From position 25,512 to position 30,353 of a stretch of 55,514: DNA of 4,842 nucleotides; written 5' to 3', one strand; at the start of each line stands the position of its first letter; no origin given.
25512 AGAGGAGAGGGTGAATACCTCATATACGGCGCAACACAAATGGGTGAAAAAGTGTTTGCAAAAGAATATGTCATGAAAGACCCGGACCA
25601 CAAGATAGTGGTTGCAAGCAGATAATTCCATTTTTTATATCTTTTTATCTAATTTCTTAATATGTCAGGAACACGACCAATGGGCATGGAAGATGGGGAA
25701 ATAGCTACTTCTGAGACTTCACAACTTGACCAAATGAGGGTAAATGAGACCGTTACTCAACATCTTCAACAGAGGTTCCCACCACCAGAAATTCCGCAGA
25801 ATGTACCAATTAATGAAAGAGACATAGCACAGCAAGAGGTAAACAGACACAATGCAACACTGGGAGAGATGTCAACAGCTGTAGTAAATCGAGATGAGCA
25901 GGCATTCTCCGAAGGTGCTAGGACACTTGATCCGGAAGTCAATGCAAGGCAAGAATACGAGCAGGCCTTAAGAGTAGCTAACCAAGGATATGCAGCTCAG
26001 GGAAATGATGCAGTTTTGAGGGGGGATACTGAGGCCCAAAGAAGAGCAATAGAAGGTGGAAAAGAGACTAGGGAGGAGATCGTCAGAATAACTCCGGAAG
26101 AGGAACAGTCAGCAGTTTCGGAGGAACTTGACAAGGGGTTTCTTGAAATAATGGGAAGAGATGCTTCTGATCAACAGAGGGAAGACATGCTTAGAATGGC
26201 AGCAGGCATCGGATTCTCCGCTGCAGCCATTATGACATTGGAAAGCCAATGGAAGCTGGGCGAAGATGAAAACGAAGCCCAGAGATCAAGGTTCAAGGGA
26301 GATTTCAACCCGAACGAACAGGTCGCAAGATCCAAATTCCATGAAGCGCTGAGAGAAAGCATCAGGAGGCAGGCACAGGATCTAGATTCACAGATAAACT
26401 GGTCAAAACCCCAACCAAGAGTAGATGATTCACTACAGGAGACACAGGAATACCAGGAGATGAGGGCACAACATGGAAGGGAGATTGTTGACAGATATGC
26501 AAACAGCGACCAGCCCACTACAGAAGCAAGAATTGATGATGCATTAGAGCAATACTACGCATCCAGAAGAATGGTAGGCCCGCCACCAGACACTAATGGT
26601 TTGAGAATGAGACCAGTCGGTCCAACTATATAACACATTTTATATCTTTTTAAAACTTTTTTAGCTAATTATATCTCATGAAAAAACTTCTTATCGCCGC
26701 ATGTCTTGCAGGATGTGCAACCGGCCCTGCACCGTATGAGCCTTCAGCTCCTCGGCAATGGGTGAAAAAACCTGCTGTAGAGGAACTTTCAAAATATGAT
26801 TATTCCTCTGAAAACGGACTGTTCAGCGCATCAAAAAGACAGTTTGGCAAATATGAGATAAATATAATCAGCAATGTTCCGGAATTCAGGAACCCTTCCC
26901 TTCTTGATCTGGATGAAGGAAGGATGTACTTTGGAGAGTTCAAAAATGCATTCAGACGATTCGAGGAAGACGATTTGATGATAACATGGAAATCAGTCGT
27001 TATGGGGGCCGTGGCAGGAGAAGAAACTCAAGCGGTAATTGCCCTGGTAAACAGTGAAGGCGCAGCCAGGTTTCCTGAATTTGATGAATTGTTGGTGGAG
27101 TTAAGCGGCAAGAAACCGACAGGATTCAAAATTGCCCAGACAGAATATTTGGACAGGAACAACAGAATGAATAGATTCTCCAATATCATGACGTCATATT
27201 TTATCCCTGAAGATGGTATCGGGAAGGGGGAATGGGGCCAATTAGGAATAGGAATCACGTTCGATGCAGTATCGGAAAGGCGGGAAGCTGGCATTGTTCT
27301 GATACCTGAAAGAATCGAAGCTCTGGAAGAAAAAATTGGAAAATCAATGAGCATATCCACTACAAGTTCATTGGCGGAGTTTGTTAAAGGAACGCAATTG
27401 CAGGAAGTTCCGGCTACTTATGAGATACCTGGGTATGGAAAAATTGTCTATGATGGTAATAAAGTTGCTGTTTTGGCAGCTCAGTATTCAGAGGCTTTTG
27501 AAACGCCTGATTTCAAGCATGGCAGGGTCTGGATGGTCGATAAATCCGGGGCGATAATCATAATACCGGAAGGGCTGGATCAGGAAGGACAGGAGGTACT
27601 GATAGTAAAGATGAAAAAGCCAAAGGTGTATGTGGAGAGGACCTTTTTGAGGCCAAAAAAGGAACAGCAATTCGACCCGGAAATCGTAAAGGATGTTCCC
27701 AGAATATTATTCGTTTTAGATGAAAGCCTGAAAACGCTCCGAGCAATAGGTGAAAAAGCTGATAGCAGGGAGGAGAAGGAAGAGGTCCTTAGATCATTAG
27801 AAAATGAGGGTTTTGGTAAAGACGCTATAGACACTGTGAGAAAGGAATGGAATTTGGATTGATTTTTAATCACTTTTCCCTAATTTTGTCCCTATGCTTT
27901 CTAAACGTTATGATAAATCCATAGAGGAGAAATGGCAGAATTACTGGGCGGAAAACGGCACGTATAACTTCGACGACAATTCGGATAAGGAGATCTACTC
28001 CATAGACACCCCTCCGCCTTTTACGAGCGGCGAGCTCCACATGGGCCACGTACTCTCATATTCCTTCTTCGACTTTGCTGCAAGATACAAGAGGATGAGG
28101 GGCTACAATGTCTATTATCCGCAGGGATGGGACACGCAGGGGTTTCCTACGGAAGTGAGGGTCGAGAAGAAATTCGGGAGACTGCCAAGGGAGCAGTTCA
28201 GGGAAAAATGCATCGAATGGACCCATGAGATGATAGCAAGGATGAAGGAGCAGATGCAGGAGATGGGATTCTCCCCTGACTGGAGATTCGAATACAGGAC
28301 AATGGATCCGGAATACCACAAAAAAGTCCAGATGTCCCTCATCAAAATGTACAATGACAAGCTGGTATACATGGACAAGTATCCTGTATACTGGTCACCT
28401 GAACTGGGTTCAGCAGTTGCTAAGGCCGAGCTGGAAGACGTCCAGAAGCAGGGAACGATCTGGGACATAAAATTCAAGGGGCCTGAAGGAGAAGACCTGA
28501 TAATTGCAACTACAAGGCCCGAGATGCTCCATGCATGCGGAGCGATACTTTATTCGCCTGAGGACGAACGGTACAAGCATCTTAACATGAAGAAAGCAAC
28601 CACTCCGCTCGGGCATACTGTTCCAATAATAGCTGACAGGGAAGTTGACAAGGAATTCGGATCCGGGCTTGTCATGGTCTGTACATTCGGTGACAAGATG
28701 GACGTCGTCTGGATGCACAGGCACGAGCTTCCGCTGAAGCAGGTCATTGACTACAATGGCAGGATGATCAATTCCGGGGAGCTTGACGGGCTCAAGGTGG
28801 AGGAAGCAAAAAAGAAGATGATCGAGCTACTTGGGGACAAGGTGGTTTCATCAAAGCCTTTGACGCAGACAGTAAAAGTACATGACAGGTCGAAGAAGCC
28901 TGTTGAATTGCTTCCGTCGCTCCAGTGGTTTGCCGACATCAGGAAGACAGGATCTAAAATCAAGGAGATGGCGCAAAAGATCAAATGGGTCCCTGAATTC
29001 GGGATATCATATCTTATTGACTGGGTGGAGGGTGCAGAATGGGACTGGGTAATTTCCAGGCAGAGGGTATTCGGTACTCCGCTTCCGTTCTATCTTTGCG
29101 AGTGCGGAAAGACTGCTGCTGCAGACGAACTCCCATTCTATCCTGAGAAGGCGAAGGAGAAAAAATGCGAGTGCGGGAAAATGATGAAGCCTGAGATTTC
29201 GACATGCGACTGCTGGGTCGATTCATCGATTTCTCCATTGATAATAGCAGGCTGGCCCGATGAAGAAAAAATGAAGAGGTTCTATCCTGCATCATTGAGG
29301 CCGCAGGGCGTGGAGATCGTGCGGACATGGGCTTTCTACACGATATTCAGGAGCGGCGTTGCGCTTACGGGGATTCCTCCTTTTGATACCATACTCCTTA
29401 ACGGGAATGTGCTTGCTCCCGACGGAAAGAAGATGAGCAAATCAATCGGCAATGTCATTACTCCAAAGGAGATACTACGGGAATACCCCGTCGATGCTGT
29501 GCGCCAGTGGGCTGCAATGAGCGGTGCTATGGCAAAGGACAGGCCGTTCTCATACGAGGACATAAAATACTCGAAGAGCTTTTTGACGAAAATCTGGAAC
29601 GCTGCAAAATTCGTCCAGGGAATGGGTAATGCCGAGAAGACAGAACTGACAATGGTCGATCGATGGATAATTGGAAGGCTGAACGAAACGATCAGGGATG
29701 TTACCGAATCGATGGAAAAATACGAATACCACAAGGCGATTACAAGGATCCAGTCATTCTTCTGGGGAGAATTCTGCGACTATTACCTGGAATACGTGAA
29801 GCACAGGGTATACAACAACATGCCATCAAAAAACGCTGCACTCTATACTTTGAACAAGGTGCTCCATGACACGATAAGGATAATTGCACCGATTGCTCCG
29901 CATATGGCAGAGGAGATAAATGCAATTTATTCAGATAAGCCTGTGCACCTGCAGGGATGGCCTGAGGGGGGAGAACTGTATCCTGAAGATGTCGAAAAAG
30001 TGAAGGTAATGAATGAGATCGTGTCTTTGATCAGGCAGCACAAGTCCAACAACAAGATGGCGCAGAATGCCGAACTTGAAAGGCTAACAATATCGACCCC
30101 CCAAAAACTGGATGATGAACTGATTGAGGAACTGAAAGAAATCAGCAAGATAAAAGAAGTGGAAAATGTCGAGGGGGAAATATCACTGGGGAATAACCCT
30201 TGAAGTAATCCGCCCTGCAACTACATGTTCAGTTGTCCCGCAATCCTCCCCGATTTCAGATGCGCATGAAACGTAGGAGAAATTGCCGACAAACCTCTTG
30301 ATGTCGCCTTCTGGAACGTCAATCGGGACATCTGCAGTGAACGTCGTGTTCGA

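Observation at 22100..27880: AT-rich block of six same-strand orphan genes, mostly exported: candidate accessory cell-surface or host-interaction module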

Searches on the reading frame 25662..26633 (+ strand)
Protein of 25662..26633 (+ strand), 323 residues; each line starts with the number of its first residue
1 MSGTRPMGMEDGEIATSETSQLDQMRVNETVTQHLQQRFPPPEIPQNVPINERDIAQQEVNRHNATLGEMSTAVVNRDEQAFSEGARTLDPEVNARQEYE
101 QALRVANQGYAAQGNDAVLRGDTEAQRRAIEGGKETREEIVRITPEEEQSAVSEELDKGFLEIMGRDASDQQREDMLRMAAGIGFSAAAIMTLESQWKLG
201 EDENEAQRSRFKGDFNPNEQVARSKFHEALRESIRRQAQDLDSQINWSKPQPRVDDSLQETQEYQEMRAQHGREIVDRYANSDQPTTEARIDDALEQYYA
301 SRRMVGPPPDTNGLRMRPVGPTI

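Call 3: search_protein_families(library=pfam, proteins=[window:25662-26633:+], max_evalue=1)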
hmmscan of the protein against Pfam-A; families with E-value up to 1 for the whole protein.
window:25662-26633:+ (323 aa): 0 families

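Call 4: search_protein_families(library=ncbifam, proteins=[window:25662-26633:+], max_evalue=1)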
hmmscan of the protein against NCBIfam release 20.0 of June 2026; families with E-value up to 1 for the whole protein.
window:25662-26633:+ (323 aa): 0 families

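Call 16: search_protein_families(library=phrogs, proteins=[window:25662-26633:+], max_evalue=0.1)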
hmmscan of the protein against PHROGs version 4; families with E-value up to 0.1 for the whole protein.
window:25662-26633:+ (323 aa): 0 families

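Call 17: search_protein_families(library=padloc, proteins=[window:25662-26633:+], max_evalue=0.1)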
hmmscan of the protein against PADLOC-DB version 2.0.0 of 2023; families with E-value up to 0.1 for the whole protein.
window:25662-26633:+ (323 aa): 0 families

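Call 76: search_solved_structures(query=A5, max_evalue=10)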
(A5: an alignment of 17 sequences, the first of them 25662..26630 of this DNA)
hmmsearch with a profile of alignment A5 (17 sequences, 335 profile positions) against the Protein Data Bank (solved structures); distinct sequences matched with E-value up to 10: 14.
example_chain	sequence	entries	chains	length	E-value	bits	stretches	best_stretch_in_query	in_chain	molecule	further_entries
6eih_A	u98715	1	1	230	0.7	12.8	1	221-314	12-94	14-3-3 protein epsilon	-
29ii_A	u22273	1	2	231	0.71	12.8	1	221-314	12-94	14-3-3 protein epsilon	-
2br9_A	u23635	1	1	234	0.86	12.5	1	220-314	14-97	14-3-3 PROTEIN EPSILON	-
3ual_A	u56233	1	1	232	0.9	12.5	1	220-314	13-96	14-3-3 protein epsilon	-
5by9_A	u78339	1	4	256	1.1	12.2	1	215-305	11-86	14-3-3 protein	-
3m50_A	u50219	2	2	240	1.2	12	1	220-312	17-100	14-3-3-like protein C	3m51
5nwi_A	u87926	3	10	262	1.2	12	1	220-312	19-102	14-3-3 c-1 protein | 14-3-3-like protein C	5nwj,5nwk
2o98_A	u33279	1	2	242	1.3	11.9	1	220-312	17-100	14-3-3-like protein C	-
1o9c_A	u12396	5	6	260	1.6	11.6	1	220-312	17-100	14-3-3-LIKE PROTEIN C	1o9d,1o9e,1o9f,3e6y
8hew_A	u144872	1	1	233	1.7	11.6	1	221-307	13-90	14-3-3 protein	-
4zq0_A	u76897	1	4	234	1.8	11.5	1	216-305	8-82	14-3-3 protein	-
4f7r_A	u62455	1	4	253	1.9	11.4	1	214-305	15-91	14-3-3 protein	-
7xbq_A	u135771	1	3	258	1.9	11.4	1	220-307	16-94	Putative 14-3-3 protein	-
2c1u_A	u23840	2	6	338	2.3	11.1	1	53-141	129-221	DI-HAEM CYTOCHROME C PEROXIDASE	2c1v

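Call 77: search_protein_families(library=pfam, alignment_id=A5, max_evalue=0.1)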
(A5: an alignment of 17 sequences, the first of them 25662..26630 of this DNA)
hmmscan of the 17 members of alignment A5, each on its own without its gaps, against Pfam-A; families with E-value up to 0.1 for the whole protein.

A. member 1, window:25662-26630:+ (323 aa): 0 families

B. families by the number of members that match (of 17 scanned): 11 families
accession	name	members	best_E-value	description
PF02166.21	Androgen_recep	1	2.6e-05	Androgen receptor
PF12512.13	DUF3717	1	0.0039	Protein of unknown function (DUF3717)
PF09302.16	XLF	1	0.0057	XLF N-terminal domain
PF09403.15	FadA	1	0.0089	Adhesion protein FadA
PF25811.1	CAK-anch_MAT1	1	0.016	MAT1 C-terminal CAK anchor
PF09440.15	eIF3_N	1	0.022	eIF3 subunit 6 N terminal domain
PF12964.13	DUF3853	1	0.033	Protein of unknown function (DUF3853)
PF02169.21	LPP20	1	0.034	LPP20 lipoprotein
PF05008.21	V-SNARE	1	0.067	Vesicle transport v-SNARE protein N-terminus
PF07637.16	PSD5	1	0.078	Protein of unknown function (DUF1595)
PF18160.6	SLATT_5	1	0.085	SMODS and SLOG-associating 2TM effector domain family 5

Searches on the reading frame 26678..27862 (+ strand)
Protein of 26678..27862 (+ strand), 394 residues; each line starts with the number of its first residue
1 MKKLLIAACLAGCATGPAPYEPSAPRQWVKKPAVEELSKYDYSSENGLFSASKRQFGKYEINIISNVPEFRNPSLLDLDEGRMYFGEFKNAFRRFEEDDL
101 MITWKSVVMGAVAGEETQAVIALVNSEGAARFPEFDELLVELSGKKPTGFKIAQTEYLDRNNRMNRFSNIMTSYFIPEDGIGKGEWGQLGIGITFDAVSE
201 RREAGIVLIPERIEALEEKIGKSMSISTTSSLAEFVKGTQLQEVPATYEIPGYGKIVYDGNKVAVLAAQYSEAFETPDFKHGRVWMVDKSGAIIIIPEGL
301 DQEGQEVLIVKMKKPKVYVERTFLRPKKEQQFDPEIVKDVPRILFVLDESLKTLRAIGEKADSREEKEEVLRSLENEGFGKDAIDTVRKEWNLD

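Call 3: search_protein_families(library=pfam, proteins=[window:26678-27862:+], max_evalue=1)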
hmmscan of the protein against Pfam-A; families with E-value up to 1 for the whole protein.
window:26678-27862:+ (394 aa): 2 families
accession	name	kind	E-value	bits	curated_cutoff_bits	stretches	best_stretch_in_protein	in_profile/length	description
PF20300.4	prok_STING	-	0.0094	16.4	27.1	1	294-374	41-129/137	Prokaryotic STING domain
PF00415.24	RCC1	-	0.063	14.3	21.7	1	181-224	7-38/50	Regulator of chromosome condensation (RCC1) repeat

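Call 4: search_protein_families(library=ncbifam, proteins=[window:26678-27862:+], max_evalue=1)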
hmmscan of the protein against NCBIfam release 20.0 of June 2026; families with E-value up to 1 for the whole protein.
window:26678-27862:+ (394 aa): 0 families

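Call 16: search_protein_families(library=phrogs, proteins=[window:26678-27862:+], max_evalue=0.1)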
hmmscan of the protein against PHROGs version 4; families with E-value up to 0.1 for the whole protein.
window:26678-27862:+ (394 aa): 0 families

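Call 17: search_protein_families(library=padloc, proteins=[window:26678-27862:+], max_evalue=0.1)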
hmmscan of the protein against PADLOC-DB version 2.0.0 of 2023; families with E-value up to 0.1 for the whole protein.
window:26678-27862:+ (394 aa): 0 families

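Call 49: search_solved_structures(query=window:26678-27862:+, max_evalue=10)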
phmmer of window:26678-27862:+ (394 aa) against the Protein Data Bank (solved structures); distinct sequences matched with E-value up to 10: 0.

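Call 51: search_protein_representatives(protein=window:26678-27862:+)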
Query: 394 residues. Proteins with E-value up to 0.001 (for the whole library): 3; up to 1e-10: 2; up to 1e-30: 2. The best 3 are listed.
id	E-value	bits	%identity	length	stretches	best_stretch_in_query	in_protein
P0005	2.2e-259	876.0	100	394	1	1-394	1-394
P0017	5.9e-70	252.5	40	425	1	11-393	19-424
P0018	5.4e-08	48.5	33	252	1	1-210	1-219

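Call 88: find_encoding_contigs(protein=P0018, flank=8000, max_places=3)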
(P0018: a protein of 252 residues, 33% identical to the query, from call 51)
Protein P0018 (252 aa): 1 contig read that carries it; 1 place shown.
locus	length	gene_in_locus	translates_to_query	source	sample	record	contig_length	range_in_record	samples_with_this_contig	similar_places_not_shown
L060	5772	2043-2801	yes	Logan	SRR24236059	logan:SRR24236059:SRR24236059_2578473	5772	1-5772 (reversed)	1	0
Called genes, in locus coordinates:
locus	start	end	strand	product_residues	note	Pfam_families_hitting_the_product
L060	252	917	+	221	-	-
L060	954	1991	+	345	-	-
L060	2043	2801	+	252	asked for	-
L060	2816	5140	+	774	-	PF00133:tRNA-synt_1, PF01406:tRNA-synt_1e (faint), PF09334:tRNA-synt_1g, PF13603:tRNA-synt_1_2 (faint), PF09334:tRNA-synt_1g (weak), PF08264:Anticodon_1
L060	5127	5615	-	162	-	-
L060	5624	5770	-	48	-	?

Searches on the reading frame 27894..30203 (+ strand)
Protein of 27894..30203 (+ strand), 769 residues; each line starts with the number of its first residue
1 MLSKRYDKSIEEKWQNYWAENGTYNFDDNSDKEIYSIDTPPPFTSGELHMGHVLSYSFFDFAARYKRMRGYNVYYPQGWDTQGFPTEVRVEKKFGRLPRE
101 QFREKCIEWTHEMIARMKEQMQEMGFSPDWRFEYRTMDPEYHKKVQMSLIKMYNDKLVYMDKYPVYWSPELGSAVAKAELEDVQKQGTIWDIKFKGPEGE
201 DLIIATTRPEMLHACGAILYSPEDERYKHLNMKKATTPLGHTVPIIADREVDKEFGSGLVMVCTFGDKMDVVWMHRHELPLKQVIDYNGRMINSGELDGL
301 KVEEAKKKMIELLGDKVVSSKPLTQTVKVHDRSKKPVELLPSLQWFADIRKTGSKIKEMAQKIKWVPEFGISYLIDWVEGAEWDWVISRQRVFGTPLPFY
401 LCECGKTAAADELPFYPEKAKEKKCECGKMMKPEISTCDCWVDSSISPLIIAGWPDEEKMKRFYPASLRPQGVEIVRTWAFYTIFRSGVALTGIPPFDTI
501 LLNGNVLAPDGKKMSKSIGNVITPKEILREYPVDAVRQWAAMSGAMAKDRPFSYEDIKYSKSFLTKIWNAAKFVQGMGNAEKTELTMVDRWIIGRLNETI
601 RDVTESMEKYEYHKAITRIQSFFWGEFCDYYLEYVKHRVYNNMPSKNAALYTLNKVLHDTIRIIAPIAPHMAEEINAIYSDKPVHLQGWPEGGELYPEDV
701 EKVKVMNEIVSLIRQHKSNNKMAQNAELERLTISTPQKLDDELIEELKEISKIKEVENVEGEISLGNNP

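Call 8: find_related_loci(query=window:27894-30203:+, collection=genome_contigs, flank=10000)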
Query window:27894-30203:+ (769 aa) in genome_contigs; peptide patterns used: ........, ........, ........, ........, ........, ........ (x = any residue, [..] = any of these).
68 stretches matched a pattern; 54 encode a relative of the query (tblastn E <= 1e-3); 54 distinct loci.
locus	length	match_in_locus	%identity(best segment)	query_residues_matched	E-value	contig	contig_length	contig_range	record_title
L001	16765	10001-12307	81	1-765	0e+0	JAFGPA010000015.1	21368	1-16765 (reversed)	MAG: Candidatus Micrarchaeota archaeon isolate Zod_Metabat.667 k87_3075203, whole genome shotgun sequence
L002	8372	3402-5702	76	1-765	0e+0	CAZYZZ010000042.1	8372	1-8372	MAG TPA_asm: Candidatus Micrarchaeota archaeon isolate binchicken_co334_56 genome assembly, contig: NODE_16156_length_83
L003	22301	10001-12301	76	1-765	0e+0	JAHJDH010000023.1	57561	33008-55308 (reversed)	MAG: Candidatus Micrarchaeota archaeon isolate Modern_marine.mb.41 Modern_marine.mb.41_k141_1235684, whole genome shotgu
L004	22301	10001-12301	76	1-765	0e+0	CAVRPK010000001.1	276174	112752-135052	MAG: uncultured Candidatus Micrarchaeota archaeon isolate MFD03804.bin.2.26 genome assembly, contig: contig_47108, whole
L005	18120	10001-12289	73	1-765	0e+0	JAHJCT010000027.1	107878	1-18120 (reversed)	MAG: Candidatus Micrarchaeota archaeon isolate Modern_marine.mb.318 Modern_marine.mb.318_k141_2340035, whole genome shot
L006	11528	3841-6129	70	1-765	0e+0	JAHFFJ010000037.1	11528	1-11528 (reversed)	MAG: Candidatus Micrarchaeota archaeon isolate nzgw29 NODE_3963_length_11529_cov_3.590200, whole genome shotgun sequence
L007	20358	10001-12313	70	1-765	0e+0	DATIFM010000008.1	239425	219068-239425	MAG TPA_asm: Candidatus Bilamarchaeum sp. isolate SMAG_U16395 k141_2124322, whole genome shotgun sequence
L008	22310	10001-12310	69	1-765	0e+0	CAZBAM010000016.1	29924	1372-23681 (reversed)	MAG TPA_asm: Candidatus Micrarchaeota archaeon isolate binchicken_co33_206 genome assembly, contig: NODE_1340_length_299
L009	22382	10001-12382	68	1-766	0e+0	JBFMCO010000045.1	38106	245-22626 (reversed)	MAG: Candidatus Micrarchaeota archaeon isolate MAG195 MAG195_45, whole genome shotgun sequence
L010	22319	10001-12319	68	1-766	0e+0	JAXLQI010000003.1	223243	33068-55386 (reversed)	MAG: Candidatus Micrarchaeia archaeon isolate STL-MIC1 C1.33.fa-3, whole genome shotgun sequence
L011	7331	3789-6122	68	1-765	0e+0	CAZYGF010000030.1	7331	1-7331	MAG TPA_asm: Candidatus Micrarchaeota archaeon isolate binchicken_co91_498 genome assembly, contig: NODE_13978_length_73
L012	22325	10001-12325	69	1-765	0e+0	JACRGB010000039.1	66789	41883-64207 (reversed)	MAG: Candidatus Micrarchaeota archaeon isolate NC_groundwater_1740_Pr3_B-0.1um_41_29 SR-2_scaffold_141_3153166, whole ge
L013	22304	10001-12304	70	1-765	0e+0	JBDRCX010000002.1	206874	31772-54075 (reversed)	MAG: Candidatus Micrarchaeota archaeon isolate MEGAHIT-group-1.22 k141_130204, whole genome shotgun sequence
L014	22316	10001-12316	69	1-766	0e+0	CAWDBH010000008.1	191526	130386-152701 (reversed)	MAG: uncultured Candidatus Micrarchaeota archaeon isolate MFD01689.bin.2.62 genome assembly, contig: contig_34782, whole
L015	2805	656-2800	71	1-711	0e+0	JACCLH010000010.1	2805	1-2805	MAG: Candidatus Micrarchaeota archaeon isolate Sv348 k141_6921546, whole genome shotgun sequence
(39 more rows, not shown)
